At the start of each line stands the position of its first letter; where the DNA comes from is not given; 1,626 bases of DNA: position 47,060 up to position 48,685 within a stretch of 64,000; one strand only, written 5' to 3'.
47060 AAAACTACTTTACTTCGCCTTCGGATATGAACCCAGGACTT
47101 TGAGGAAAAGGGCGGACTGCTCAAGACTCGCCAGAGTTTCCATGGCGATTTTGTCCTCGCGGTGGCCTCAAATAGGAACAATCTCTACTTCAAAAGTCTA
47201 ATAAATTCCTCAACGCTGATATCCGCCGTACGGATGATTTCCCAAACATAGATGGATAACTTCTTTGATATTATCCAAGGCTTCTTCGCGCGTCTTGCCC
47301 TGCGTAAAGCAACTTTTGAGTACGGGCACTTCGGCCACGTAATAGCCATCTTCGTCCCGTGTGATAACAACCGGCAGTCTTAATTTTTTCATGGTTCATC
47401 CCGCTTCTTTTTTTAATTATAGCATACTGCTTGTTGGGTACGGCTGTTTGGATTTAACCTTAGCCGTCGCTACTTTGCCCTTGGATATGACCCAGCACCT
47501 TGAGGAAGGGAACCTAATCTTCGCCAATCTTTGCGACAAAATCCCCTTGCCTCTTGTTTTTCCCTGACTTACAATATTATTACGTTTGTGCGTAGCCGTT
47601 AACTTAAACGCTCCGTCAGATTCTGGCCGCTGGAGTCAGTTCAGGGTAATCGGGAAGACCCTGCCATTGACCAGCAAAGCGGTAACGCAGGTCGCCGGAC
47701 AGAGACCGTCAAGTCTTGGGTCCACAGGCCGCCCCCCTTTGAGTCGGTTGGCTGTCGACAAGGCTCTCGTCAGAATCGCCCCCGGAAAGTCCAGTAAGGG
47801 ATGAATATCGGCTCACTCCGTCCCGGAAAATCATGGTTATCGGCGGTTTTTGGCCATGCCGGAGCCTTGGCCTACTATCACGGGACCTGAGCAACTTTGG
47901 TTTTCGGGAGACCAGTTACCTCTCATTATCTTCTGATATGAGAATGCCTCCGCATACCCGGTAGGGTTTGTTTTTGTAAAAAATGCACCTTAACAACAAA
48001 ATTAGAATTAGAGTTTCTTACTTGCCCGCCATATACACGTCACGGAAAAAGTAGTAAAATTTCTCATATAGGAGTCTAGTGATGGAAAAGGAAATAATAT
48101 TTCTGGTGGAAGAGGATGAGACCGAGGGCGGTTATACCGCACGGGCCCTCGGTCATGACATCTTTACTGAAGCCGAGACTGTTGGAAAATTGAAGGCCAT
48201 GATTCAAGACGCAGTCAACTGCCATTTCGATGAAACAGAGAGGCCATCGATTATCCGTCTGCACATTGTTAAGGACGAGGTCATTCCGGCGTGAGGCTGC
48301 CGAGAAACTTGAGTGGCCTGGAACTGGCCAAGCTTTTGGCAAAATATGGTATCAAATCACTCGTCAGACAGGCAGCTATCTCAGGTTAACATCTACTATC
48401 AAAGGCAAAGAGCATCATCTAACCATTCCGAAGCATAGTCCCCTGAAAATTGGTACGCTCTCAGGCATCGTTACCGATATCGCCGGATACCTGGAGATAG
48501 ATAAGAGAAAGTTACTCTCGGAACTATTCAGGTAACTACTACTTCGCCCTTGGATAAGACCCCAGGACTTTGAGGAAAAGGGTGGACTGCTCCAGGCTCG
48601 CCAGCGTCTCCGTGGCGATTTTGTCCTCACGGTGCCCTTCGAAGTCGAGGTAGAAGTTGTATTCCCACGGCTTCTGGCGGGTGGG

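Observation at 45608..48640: AT-rich islet splitting pheA from tyrA, bounded by reiterated copies of the pheA 3' end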

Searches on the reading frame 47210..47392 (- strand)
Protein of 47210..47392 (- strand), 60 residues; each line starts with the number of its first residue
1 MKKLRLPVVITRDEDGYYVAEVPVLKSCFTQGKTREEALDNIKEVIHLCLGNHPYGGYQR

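Call 10: search_protein_families(library=pfam, proteins=[window:47210-47392:-], max_evalue=0.1)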
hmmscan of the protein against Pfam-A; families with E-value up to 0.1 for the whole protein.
window:47210-47392:- (60 aa): 3 families
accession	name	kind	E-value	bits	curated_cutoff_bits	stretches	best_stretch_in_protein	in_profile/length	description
PF15919.11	HicB_lk_antitox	-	2.7e-06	28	27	1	7-50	2-45/123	HicB_like antitoxin of bacterial toxin-antitoxin system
PF21748.3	UPF0150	-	3.8e-05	24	27.3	1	13-46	16-49/64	UPF0150-like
PF24113.1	DUF7387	-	0.0036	18.1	27.9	1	12-51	18-56/85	Family of unknown function (DUF7387)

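Call 47: search_protein_families(library=ncbifam, proteins=[window:47213-47392:-], max_evalue=0.1)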
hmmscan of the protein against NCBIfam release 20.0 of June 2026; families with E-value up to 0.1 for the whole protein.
seq(60 aa): 0 families

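Call 78: search_protein_families(library=padloc, proteins=[window:47210-47392:-], max_evalue=0.01)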
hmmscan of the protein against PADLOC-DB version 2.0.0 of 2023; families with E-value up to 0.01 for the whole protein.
window:47210-47392:- (60 aa): 0 families

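Call 79: search_protein_families(library=phrogs, proteins=[window:47210-47392:-], max_evalue=0.01)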
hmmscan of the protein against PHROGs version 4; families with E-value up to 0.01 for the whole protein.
window:47210-47392:- (60 aa): 2 families
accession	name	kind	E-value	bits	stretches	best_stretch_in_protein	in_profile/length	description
phrog_497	-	moron, auxiliary metabolic gene and host takeover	4.1e-12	47.2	1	1-50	8-57/342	toxin-antitoxin system HicB-like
phrog_11958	-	unknown function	6e-09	37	1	6-50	4-49/84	-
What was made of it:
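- On HicAB type II toxin-antitoxin modules (cargo): The 47210-47392 HicB fragment has no partner (calls 10, 79).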

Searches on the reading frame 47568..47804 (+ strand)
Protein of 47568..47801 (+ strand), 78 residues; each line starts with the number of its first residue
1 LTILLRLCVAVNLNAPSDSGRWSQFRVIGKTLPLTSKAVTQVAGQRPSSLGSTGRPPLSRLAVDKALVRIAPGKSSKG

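Call 10: search_protein_families(library=pfam, proteins=[window:47586-47804:+], max_evalue=0.1)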
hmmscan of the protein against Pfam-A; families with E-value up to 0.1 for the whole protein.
window:47586-47804:+ (72 aa): 0 families

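Call 28: search_protein_families(library=pfam, proteins=[window:47568-47801:+, window:47603-47794:+], max_evalue=10)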
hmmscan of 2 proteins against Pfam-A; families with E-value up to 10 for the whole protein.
seq(78 aa): 0 families

seq(64 aa): 0 families
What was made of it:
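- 47508..48078 (.): Segment 1, left part: no recognisable gene. It includes a GC-rich stretch at 47600-47900 (GC 0.57). No Pfam hit on any stop-free frame (call 28).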

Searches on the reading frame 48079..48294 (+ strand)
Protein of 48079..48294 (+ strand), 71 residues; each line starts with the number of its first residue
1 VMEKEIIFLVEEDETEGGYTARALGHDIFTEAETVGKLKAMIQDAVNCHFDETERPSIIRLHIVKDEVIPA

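Call 10: search_protein_families(library=pfam, proteins=[window:48079-48294:+], max_evalue=0.1)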
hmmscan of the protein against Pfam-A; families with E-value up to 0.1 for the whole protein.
window:48079-48294:+ (71 aa): 0 families

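Call 47: search_protein_families(library=ncbifam, proteins=[window:48079-48294:+], max_evalue=0.1)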
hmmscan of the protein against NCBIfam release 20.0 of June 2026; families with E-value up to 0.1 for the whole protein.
window:48079-48294:+ (71 aa): 1 family
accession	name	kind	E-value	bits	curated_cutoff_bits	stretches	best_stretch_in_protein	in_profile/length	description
NF000054.1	AAC_2p_Ie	exception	0.038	13.8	400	1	19-55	7-42/182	aminoglycoside N-acetyltransferase AAC(2')-Ie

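Call 60: find_homologous_proteins(query=window:48079-48294:+, max_evalue=0.001)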
Query window:48079-48294:+ (71 aa): 1569 proteins with E <= 0.001 among 1575 candidates; the best 120 are listed.
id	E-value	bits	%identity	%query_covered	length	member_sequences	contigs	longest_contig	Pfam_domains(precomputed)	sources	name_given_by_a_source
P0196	1.9e-38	146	100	99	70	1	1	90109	-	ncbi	ncbi:MAG: 2-oxoisovalerate dehydrogenase [Chloroflexota bacterium]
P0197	8.6e-31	122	83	99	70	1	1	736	-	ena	-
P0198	1.3e-29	118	83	99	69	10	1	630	-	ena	-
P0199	3.3e-28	114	80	99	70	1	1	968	-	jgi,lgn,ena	-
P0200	1.6e-27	112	80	99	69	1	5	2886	-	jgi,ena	-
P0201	2.2e-27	111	77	99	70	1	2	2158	-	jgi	jgi:predicted RNase H-like HicB family nuclease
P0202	2.7e-27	111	80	99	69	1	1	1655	-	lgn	-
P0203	2.7e-27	111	76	99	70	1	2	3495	-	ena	-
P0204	1.4e-26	109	77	99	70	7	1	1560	-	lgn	-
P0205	2.9e-26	108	77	99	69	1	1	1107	-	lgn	-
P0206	3.0e-26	108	74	99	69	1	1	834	-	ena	-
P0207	4.7e-26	107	75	100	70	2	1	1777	-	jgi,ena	jgi:hypothetical protein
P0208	7.9e-26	106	77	99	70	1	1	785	-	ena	-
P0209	1.0e-25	106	74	99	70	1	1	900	-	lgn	-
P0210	1.1e-25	106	76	99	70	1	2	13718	-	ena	-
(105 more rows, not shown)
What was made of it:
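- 48079..48294 (+): Intact HicB-family antitoxin gene (70-71 aa). More than 1,500 homologues of 69-70 aa. Sources name them 'RNase H-like HicB family nuclease' or '2-oxoisovalerate dehydrogenase' (call 60).
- On HicAB type II toxin-antitoxin modules (cargo): The 48079-48294 protein has HicB-family homologues (call 60).
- Tried and rejected: HicB homologues are too widespread to trace a donor (call 60).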

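Call 78: search_protein_families(library=padloc, proteins=[window:48079-48294:+], max_evalue=0.01)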
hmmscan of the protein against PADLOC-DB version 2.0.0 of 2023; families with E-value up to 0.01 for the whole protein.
window:48079-48294:+ (71 aa): 0 families

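Call 79: search_protein_families(library=phrogs, proteins=[window:48079-48294:+], max_evalue=0.01)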
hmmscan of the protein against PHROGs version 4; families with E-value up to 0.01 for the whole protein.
window:48079-48294:+ (71 aa): 0 families

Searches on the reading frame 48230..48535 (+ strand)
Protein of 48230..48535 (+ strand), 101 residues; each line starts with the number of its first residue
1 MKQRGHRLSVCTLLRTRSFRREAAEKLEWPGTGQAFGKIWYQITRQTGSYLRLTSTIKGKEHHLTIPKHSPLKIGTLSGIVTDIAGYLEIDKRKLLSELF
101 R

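Call 10: search_protein_families(library=pfam, proteins=[window:48230-48535:+], max_evalue=0.1)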
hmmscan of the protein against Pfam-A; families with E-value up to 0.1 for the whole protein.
window:48230-48535:+ (101 aa): 1 family
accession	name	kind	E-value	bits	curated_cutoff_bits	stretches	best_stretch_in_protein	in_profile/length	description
PF07927.17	HicA_toxin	-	0.00013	22.5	27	1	41-82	13-54/58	HicA toxin of bacterial toxin-antitoxin,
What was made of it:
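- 48291..48535 (+): hicA toxin pseudogene with one frameshift near 48350. Its stop lies 3 nt from the pheA stop, and the two genes converge. Pfam HicA_toxin 1.3e-4 on the C-terminal frame (call 10).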

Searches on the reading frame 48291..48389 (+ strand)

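Call 10: search_protein_families(library=pfam, proteins=[window:48291-48389:+], max_evalue=0.1)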
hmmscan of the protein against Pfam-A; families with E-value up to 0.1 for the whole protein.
window:48291-48389:+ (32 aa): 1 family
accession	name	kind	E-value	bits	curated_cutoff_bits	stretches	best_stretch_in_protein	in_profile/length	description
PF21506.2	Knl-2-like_dom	-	0.031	14.6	27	1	11-31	29-50/54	Kinetochore null protein 2-like domain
